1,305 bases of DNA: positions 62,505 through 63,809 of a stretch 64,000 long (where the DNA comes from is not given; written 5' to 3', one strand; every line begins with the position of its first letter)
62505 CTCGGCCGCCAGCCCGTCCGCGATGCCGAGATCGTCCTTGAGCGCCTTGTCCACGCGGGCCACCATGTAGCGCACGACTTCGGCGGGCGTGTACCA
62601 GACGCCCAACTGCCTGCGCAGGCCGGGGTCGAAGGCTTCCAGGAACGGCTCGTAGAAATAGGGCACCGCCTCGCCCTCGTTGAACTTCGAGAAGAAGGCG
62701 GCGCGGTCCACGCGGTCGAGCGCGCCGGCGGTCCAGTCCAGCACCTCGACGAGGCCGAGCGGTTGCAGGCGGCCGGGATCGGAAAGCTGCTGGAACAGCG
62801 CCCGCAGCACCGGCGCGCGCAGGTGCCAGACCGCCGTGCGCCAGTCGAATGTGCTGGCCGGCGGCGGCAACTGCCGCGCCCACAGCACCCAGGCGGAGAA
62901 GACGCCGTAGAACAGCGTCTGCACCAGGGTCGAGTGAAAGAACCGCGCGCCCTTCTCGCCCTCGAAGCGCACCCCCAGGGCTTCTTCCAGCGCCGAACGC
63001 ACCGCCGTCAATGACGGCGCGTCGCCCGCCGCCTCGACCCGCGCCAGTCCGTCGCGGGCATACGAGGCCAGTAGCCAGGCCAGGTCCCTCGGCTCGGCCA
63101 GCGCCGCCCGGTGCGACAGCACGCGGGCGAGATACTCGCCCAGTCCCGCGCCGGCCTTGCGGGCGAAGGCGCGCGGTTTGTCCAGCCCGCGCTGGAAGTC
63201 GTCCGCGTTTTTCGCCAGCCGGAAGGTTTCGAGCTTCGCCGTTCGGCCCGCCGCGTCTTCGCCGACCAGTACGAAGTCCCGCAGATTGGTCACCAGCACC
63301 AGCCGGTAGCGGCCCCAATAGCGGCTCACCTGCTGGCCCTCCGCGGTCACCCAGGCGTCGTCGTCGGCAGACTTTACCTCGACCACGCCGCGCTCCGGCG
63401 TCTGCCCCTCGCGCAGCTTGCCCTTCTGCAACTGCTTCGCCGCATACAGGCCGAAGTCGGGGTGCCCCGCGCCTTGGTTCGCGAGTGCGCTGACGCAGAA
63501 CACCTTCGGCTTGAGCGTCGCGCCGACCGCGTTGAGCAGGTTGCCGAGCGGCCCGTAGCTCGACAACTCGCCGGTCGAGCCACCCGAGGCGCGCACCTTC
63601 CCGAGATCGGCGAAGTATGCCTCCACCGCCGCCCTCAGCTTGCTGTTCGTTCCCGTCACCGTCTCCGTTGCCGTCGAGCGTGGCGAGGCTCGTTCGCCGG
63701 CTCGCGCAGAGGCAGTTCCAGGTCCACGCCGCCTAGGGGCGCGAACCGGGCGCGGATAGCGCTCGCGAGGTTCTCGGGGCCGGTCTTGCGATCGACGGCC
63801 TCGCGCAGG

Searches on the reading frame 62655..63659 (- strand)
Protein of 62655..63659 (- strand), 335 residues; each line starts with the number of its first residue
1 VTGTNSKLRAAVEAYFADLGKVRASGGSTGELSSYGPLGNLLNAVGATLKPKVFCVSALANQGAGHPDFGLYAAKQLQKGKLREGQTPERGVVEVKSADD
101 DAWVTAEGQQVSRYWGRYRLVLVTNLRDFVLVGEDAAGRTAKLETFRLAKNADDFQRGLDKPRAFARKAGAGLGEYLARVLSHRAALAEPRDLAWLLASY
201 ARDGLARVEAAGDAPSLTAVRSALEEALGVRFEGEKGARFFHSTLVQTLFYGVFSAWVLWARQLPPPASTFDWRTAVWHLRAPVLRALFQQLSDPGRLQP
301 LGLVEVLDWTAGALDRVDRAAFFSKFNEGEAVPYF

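Call 32: search_solved_structures(query=window:62655-63659:-, max_evalue=10, show_alignments=2)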
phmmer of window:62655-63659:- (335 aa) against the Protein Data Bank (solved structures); distinct sequences matched with E-value up to 10: 0.

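Call 36: predict_structure(alignment_id=A1)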
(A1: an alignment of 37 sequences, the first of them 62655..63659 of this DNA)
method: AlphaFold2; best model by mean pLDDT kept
length: 335 residues; sequences in the alignment: 37
mean_pLDDT: 70.0   pTM: 0.55
mean pLDDT of the five models: 70.0, 60.6, 53.7, 50.8, 49.9
residues with pLDDT >= 90: 0; 70-90: 197; 50-70: 101; < 50: 37
segments of 3 or more residues with pLDDT < 50: 1-4, 30-33, 60-65, 184-197, 329-335
pLDDT, mean of each block of 10 residues (from residue 1): 58 83 60 69 81 70 57 71 67 79 64 70 86 75 84 86 81 75 46 45 59 64 66 74 73 77 80 72 67 62 76 85 67 37
secondary structure, 60 per line:
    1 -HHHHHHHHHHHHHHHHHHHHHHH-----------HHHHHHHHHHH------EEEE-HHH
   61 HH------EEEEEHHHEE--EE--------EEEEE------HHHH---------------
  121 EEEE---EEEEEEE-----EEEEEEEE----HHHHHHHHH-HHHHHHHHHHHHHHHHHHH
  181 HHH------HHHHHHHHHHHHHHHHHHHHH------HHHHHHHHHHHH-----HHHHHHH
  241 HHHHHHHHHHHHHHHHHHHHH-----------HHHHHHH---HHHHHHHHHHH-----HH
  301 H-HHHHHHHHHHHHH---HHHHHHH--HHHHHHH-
elements in order: H2-24 H36-46 E53-56 H58-62 E69-73 E91-95 H102-105 E121-124 E128-134 E140-147 H152-160 H162-183 H190-210 H217-228 H234-261 H273-279 H283-293 H303-315 H319-325 H328-334

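Call 39: fold_search(model_id=the predicted structure, library=pdb)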
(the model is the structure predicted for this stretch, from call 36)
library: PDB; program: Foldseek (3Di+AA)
matches with E <= 10: 234; with E <= 0.001: 0
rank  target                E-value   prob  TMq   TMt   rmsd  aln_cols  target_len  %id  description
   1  7lo5_B                3.8e-02  0.80  0.29  0.11  17.2       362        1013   15  cryoEM structure DrdV-DNA complex (released 2021-03-17)
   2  4c0a_A                1.0e+00  0.12  0.06  0.06  10.3        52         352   17  Arf1(Delta1-17)in complex with BRAG2 Sec7-PH domain (released 2013-09-25)
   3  4c0a_F                1.6e+00  0.09  0.06  0.06  10.3        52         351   17  Arf1(Delta1-17)in complex with BRAG2 Sec7-PH domain (released 2013-09-25)
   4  5kew_E                1.7e+00  0.11  0.10  0.32  11.5        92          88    4  Vibrio parahaemolyticus VtrA/VtrC complex bound to the bile salt taurodeoxycholate (released 2016-07-20)
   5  5ja8_G                1.7e+00  0.07  0.09  0.19  14.0        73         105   14  Crystal structure of the HigB2 toxin in complex with Nb2 (released 2017-04-05)
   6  6zqa_UM               1.7e+00  0.04  0.14  0.08  20.5       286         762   11  Cryo-EM structure of the 90S pre-ribosome from Saccharomyces cerevisiae, state A (Poly-Ala) (released 2020-09-23)
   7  5mkf_A                1.7e+00  0.03  0.11  0.08  21.2       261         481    9  cryoEM Structure of Polycystin-2 in complex with calcium and lipids (released 2017-01-18)
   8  8p26_G                1.8e+00  0.08  0.08  0.17  12.7        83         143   17  Crystal structure of Arabidopsis thaliana PAXX (released 2023-06-28)
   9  6em1_5                1.9e+00  0.09  0.11  0.10  12.3        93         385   11  State C (Nsa1-TAP Flag-Ytm1) - Visualizing the assembly pathway of nucleolar pre-60S ribosomes (released 2017-12-27)
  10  4c0a_E                1.9e+00  0.08  0.06  0.06   9.7        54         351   15  Arf1(Delta1-17)in complex with BRAG2 Sec7-PH domain (released 2013-09-25)
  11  8p26_F                2.0e+00  0.11  0.08  0.17   9.6        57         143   19  Crystal structure of Arabidopsis thaliana PAXX (released 2023-06-28)
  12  6k36                  2.0e+00  0.08  0.10  0.10   8.6        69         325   19  Crystal structure of BioU from Synechocystis sp.PCC6803 conjugated with DAPA (released 2020-02-26)
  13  9n73_LR               2.1e+00  0.02  0.12  0.07  20.6       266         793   14  SSU processome maturation and disassembly, State G (released 2025-10-29)
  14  3fcd_A                2.4e+00  0.06  0.09  0.21  10.0        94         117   17  Crystal Structure of a putative glyoxalase from an environmental bacteria (released 2008-12-09)
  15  9lqc_A                2.5e+00  0.15  0.10  0.13   4.3        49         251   12  Crystal structure of NrN D119A in complex with SAH-AMP (released 2025-11-26)
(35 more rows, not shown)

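Call 40: search_solved_structures(query=A1, max_evalue=1, show_alignments=1)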
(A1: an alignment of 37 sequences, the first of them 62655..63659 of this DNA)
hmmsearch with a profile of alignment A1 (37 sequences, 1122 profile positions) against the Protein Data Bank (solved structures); distinct sequences matched with E-value up to 1: 8.
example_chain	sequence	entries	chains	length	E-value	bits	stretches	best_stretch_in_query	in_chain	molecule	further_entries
7lo5_A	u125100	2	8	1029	6.3e-45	156.5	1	333-938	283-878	Site-specific DNA-methyltransferase (adenine-specific)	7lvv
4xqk_A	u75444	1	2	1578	3.2e-31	111.1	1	334-938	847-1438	LlaBIII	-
5ffj_A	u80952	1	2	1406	2.7e-30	108.1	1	334-941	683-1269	Endonuclease and methylase LlaGI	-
7vru_A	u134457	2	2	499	0.02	15.8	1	335-419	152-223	Site-specific DNA-methyltransferase (adenine-specific)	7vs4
3ufb_A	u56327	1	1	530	0.16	12.8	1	322-406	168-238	Type I restriction-modification system methyltransferase subunit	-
7uek_A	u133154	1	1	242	0.29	12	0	1025-1079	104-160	OT3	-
8cxz_A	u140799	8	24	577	0.35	11.7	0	341-404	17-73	Site-specific DNA-methyltransferase (adenine-specific)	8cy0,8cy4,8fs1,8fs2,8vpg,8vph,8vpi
7lni_A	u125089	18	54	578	0.35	11.7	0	341-404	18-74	Site-specific DNA-methyltransferase (adenine-specific)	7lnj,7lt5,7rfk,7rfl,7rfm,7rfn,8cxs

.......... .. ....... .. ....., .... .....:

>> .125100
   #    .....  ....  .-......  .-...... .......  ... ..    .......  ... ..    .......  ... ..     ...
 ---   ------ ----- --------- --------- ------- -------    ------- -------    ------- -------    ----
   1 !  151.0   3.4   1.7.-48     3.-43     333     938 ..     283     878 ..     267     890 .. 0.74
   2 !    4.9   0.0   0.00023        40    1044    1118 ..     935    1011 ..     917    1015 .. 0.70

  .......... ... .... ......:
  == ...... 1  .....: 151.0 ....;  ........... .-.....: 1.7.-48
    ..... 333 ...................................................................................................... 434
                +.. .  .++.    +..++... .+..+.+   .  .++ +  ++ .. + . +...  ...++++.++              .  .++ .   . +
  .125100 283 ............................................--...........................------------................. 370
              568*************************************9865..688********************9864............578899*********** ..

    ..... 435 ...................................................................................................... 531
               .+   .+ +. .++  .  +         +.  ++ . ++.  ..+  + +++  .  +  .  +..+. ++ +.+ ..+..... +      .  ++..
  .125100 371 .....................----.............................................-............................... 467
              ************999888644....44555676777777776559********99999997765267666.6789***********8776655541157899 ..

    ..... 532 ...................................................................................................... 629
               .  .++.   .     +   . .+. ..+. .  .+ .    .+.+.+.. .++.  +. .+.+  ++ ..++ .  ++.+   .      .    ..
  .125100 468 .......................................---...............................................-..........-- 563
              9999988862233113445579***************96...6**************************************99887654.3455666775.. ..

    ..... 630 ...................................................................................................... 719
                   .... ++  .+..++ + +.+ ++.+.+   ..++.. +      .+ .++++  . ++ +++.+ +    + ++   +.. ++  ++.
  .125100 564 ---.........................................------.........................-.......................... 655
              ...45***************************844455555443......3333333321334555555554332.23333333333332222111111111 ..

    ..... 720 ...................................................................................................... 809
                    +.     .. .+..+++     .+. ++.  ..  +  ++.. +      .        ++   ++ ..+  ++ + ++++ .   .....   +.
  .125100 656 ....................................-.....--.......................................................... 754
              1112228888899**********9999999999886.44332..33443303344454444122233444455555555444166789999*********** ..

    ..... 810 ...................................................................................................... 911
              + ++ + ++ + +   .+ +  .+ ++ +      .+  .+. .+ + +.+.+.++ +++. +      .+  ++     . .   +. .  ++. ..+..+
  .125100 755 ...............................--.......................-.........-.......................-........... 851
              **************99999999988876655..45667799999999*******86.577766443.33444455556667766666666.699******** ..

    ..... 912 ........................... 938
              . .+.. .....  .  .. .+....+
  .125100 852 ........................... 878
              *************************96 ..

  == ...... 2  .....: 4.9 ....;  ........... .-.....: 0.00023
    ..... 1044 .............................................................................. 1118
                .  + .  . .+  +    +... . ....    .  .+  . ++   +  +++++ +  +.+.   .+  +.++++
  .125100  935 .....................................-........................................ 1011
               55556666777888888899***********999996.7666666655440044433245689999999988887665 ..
